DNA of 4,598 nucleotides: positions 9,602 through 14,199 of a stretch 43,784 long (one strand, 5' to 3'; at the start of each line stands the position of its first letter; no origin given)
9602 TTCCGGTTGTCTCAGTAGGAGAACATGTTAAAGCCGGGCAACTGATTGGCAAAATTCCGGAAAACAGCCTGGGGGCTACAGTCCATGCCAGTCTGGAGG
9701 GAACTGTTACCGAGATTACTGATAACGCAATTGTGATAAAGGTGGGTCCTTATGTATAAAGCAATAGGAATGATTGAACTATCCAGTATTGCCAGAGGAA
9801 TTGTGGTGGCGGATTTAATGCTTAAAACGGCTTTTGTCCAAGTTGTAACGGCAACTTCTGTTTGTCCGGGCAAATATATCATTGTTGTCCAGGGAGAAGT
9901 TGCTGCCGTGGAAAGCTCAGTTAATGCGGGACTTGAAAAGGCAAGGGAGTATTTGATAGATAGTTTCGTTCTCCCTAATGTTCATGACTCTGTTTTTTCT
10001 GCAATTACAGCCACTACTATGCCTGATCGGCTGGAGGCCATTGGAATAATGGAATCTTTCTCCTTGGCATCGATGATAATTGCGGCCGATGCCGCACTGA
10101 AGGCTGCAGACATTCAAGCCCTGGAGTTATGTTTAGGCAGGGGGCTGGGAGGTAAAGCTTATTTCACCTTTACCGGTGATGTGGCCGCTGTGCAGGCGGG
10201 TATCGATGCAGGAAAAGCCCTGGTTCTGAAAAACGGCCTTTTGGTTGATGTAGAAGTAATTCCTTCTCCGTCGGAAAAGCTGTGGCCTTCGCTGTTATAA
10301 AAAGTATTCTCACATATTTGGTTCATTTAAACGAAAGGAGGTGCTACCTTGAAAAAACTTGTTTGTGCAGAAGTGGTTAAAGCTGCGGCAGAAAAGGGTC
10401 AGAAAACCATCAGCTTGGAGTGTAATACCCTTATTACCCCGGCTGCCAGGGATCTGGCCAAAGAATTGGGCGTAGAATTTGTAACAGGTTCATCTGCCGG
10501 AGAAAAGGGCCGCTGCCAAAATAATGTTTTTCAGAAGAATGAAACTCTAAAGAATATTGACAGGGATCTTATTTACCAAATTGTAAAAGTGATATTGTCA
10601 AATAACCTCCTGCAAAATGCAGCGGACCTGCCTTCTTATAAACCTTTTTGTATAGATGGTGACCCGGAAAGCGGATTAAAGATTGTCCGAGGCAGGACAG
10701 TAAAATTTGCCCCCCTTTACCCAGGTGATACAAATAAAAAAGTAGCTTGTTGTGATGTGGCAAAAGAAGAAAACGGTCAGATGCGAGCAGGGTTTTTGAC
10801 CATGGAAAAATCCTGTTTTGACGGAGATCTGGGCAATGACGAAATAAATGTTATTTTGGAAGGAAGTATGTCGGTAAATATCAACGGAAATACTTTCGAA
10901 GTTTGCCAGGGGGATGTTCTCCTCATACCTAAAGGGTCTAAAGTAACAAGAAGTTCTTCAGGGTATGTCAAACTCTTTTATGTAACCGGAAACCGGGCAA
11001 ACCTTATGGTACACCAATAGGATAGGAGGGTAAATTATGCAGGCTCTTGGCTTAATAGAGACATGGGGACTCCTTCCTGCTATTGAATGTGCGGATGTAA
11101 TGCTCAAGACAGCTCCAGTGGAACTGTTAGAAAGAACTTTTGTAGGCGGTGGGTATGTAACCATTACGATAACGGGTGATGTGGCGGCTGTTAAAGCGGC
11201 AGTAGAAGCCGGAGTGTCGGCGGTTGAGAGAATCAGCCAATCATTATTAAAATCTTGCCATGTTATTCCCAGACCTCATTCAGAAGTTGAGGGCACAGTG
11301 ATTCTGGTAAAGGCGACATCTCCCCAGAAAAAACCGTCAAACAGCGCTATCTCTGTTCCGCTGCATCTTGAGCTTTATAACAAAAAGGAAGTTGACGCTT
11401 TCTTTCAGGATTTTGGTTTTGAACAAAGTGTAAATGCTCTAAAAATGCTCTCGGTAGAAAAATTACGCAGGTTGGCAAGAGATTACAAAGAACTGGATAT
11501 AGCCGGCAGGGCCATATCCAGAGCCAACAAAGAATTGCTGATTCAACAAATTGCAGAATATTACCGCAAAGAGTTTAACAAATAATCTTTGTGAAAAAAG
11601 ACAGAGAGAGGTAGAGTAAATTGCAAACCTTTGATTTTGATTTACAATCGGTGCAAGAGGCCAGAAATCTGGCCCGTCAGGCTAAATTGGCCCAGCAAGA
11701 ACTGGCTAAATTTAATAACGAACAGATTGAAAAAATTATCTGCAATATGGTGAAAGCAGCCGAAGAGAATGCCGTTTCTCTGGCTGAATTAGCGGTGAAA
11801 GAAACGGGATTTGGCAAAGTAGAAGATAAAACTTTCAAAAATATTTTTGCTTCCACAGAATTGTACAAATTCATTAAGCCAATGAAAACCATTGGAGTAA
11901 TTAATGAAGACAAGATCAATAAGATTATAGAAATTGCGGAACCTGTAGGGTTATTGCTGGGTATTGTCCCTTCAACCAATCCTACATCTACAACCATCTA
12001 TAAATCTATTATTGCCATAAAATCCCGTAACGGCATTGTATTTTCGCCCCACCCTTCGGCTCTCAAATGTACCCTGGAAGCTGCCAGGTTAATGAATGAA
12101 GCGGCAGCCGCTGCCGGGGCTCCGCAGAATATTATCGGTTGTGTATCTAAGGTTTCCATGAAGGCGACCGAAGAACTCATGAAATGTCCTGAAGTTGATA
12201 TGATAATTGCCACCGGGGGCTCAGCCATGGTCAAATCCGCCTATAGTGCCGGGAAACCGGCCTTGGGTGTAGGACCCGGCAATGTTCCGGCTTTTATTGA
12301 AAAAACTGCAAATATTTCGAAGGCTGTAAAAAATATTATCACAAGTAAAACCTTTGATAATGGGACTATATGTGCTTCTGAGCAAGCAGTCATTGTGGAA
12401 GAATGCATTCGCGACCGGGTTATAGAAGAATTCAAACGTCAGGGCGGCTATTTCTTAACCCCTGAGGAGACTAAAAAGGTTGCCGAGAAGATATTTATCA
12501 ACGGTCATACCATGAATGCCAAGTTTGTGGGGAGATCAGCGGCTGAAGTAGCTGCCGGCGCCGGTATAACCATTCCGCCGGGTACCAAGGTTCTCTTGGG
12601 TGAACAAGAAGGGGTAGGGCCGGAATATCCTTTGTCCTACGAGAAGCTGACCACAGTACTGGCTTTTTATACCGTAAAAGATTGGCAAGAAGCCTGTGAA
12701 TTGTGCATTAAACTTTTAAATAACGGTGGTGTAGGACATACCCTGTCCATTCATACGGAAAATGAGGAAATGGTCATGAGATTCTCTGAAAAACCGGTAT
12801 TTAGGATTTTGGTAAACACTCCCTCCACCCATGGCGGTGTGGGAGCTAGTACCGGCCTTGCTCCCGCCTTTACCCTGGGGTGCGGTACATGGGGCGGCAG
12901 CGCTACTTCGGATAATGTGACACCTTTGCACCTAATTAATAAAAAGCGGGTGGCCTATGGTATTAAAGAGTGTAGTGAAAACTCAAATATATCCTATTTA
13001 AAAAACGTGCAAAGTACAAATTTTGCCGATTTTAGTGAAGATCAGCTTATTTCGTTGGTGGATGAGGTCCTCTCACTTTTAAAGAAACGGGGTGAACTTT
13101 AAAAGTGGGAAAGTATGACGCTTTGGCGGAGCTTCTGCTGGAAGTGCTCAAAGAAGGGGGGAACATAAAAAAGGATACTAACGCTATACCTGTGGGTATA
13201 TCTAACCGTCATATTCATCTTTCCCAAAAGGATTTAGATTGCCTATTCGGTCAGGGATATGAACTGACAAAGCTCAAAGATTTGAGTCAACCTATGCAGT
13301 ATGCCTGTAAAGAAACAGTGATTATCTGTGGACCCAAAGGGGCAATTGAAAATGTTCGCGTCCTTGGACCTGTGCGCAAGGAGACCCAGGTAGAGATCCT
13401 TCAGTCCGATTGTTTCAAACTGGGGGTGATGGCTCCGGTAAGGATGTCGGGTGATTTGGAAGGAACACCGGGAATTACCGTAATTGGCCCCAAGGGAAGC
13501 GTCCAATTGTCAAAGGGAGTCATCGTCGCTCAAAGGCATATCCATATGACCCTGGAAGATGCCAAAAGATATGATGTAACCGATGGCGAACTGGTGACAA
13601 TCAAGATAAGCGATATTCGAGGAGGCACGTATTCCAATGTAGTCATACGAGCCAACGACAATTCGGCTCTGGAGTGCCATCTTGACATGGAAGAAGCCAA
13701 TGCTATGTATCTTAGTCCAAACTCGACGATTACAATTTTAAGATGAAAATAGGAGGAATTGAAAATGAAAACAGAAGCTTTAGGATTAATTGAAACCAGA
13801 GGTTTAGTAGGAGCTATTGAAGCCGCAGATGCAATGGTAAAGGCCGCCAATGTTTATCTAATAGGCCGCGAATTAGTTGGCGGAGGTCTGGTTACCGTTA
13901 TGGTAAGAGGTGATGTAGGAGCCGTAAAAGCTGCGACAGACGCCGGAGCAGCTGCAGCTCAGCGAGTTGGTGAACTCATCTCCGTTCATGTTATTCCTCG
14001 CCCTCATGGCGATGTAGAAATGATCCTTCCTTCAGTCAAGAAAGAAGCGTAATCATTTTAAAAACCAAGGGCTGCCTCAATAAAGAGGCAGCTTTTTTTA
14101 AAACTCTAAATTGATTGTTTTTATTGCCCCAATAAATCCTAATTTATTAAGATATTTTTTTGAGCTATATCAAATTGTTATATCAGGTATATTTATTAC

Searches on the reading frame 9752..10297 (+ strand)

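Call 9: search_protein_families(library=pfam, proteins=[window:9752-10297:+])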
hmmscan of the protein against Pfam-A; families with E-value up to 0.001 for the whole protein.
window:9752-10297:+ (182 aa): 1 family
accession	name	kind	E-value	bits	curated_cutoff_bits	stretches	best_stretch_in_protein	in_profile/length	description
PF00936.24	BMC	-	1.4e-46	156.8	24.5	2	4-76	1-74/75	BMC domain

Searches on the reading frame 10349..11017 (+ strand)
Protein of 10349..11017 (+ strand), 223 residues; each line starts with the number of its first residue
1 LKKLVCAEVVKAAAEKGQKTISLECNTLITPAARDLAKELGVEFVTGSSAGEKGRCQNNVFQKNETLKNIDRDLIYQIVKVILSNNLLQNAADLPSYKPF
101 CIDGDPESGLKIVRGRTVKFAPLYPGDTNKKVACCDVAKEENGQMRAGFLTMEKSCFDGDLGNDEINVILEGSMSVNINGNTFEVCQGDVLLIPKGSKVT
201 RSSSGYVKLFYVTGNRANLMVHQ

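Call 9: search_protein_families(library=pfam, proteins=[window:10349-11017:+])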
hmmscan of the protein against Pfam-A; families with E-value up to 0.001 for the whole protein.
window:10349-11017:+ (223 aa): 5 families
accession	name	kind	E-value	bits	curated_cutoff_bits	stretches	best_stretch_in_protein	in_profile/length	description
PF06249.18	EutQ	-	4.5e-21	75.6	21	1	70-213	1-145/152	Ethanolamine utilisation protein EutQ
PF05899.18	Cupin_3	-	2e-08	34.3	23.5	1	140-206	2-69/74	EutQ-like cupin domain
PF02311.25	AraC_binding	-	0.00053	20.2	21.1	1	165-201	25-61/135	AraC-like ligand binding domain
PF07883.17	Cupin_2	-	0.00053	20.1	27.2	1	164-197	19-52/70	Cupin domain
PF02817.22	E3_binding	-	0.00063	20.4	23.7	0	28-55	2-29/36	e3 binding domain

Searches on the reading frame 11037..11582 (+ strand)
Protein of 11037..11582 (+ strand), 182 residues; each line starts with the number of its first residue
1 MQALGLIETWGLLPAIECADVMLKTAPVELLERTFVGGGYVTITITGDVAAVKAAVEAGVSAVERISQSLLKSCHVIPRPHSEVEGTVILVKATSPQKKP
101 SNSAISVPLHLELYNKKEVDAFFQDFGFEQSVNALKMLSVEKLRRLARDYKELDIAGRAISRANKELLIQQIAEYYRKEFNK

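Call 9: search_protein_families(library=pfam, proteins=[window:11037-11582:+])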
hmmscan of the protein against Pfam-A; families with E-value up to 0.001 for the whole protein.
window:11037-11582:+ (182 aa): 1 family
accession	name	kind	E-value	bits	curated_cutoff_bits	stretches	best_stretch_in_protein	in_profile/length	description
PF00936.24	BMC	-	2.7e-25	88.6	24.5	1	3-80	1-75/75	BMC domain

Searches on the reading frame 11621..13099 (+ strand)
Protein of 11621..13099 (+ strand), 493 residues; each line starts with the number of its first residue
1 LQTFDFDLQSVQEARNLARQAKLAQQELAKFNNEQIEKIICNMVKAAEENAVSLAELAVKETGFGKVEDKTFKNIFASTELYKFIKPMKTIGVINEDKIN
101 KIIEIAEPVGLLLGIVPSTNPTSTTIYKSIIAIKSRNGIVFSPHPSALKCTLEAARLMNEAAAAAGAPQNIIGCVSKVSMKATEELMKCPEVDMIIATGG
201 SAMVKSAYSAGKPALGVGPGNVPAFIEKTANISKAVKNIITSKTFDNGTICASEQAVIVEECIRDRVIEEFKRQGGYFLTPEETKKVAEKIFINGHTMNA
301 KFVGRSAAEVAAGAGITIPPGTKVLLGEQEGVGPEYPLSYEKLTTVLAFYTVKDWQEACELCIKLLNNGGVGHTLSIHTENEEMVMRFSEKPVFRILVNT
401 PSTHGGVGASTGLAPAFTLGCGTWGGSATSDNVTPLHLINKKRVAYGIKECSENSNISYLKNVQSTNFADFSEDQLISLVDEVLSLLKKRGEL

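Call 9: search_protein_families(library=pfam, proteins=[window:11621-13099:+])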
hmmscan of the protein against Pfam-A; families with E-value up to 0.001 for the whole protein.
window:11621-13099:+ (493 aa): 1 family
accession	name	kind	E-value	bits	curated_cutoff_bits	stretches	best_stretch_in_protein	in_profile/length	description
PF00171.27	Aldedh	-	6.7e-27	94.6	23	1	10-273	27-291/461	Aldehyde dehydrogenase family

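Call 21: search_protein_families(library=ncbifam, proteins=[window:11621-13099:+])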
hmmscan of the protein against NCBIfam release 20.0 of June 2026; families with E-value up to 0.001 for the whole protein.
window:11621-13099:+ (493 aa): 37 families (the best 25 are shown)
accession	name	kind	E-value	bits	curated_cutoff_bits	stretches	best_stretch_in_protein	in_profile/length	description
TIGR02518.1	EutH_ACDH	equivalog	1.8e-219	729.6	620.1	1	5-487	1-487/488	acetaldehyde dehydrogenase (acetylating)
NF010378.0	PRK13805.1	equivalog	4.8e-172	573.9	951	1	8-446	10-451/872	bifunctional acetaldehyde-CoA/alcohol dehydrogenase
NF047625.1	AcylSulfactDhSauS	equivalog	1.1e-105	354.2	600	1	14-452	6-448/464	acylating sulfoacetaldehyde dehydrogenase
NF011927.0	PRK15398.1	subfamily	1.8e-77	261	403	1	19-431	43-448/465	aldehyde dehydrogenase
NF040648.1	lactal_redase_Meth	equivalog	7.3e-20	71.4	650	1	10-272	31-295/463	lactaldehyde dehydrogenase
NF001221.0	PRK00197.1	equivalog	4.4e-17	61.9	289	1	12-391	5-359/418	glutamate-5-semialdehyde dehydrogenase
TIGR01804.1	BADH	equivalog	1.7e-16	59.7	668.6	1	18-272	41-297/467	betaine-aldehyde dehydrogenase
TIGR01780.1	SSADH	subfamily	8.3e-15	54.6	646.35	1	9-276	16-285/448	succinate-semialdehyde dehydrogenase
NF007497.0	PRK10090.1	equivalog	7.7e-14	51.3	500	1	12-324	44-357/480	aldehyde dehydrogenase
NF006916.0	PRK09407.1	equivalog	2.7e-13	49.4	521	1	10-274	57-320/526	succinic semialdehyde dehydrogenase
TIGR00407.1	proA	equivalog_domain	3.7e-13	49.1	317.45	1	94-390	89-349/398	glutamate-5-semialdehyde dehydrogenase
NF009725.0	PRK13252.1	equivalog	1.2e-12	47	593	1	18-272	50-305/488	betaine-aldehyde dehydrogenase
NF050084.1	pip_6_carb_DH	equivalog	3.6e-12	45.9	730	1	10-272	17-284/475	L-piperidine-6-carboxylate dehydrogenase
NF045736.1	PaDhStyDRhodo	equivalog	4.3e-12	45.3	800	1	104-270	139-305/479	phenylacetaldehyde dehydrogenase StyD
NF047626.1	SulfactDhSafD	equivalog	4.6e-12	45.7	700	1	8-338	22-344/454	sulfoacetaldehyde dehydrogenase SafD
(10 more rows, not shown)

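Call 45: find_homologous_proteins(query=window:11621-13099:+, max_evalue=1e-30)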
Query window:11621-13099:+ (493 aa): 8000 proteins with E <= 1e-30 among 8000 candidates; the best 120 are listed.
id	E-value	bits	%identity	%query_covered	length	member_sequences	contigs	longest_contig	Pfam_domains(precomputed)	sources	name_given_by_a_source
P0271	0.0e+0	1086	100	100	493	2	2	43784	PF00171.28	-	-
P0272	1.7e-280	949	85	100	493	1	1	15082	PF00171.28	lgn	-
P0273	3.7e-271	918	82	100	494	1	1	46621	PF00171.28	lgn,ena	-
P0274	2.4e-269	912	81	100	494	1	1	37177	PF00171.28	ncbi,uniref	ncbi:acetaldehyde dehydrogenase (acetylating) [Desulfotomaculum sp. 1211_IL3151]|uniref:acetaldehyde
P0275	3.2e-269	911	82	100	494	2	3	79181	PF00171.28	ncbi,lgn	ncbi:MAG: acetaldehyde dehydrogenase (acetylating) [Bacillota bacterium]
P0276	1.5e-268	909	82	100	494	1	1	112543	PF00171.28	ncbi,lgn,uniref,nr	ncbi:acetaldehyde dehydrogenase (acetylating) [Desulfohalotomaculum tongense]|uniref:acetaldehyde de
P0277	2.6e-266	902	81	100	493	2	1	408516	PF00171.28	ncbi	ncbi:MAG: acetaldehyde dehydrogenase (acetylating) [Bacillota bacterium]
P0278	4.4e-266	901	81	100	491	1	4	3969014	PF00171.28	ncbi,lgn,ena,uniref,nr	ncbi:acetaldehyde dehydrogenase (acetylating) [Desulforamulus ruminis]|uniref:Acetaldehyde dehydroge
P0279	7.9e-266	900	81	100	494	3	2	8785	PF00171.28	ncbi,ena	-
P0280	3.4e-265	898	81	100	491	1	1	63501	PF00171.28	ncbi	-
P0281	1.1e-264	896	80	100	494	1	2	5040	PF00171.28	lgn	-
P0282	2.1e-264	896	80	100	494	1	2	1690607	PF00171.28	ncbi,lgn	ncbi:acetaldehyde dehydrogenase (acetylating) [Desulfotomaculum defluvii]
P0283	5.6e-264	894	81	100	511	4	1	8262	PF00171.28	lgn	-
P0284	7.7e-264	894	80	100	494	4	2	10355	PF00171.28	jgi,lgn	jgi:acetaldehyde dehydrogenase (acetylating)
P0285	1.3e-263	893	81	100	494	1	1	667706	PF00171.28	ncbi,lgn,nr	ncbi:MAG: acetaldehyde dehydrogenase (acetylating) [Firmicutes bacterium]|nr:acetaldehyde dehydrogen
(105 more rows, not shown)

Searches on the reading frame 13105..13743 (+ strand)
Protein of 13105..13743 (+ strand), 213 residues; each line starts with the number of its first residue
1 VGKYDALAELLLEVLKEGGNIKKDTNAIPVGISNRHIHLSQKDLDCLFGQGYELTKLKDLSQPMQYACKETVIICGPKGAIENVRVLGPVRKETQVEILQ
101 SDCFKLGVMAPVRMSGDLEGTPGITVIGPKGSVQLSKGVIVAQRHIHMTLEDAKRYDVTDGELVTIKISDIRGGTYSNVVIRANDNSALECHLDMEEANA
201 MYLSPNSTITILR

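Call 9: search_protein_families(library=pfam, proteins=[window:13105-13743:+])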
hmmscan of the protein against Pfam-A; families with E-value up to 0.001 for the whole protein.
window:13105-13743:+ (213 aa): 1 family
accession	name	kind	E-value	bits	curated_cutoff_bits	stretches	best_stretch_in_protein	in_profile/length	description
PF06130.18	PTAC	-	3.3e-80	268.4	25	1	29-203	1-175/176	Phosphate propanoyltransferase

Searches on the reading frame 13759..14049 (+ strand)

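Call 9: search_protein_families(library=pfam, proteins=[window:13759-14049:+])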
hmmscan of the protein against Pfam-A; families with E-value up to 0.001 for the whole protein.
window:13759-14049:+ (97 aa): 1 family
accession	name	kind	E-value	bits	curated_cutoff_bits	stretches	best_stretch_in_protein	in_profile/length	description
PF00936.24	BMC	-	3.9e-30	104.1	24.5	1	7-82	1-75/75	BMC domain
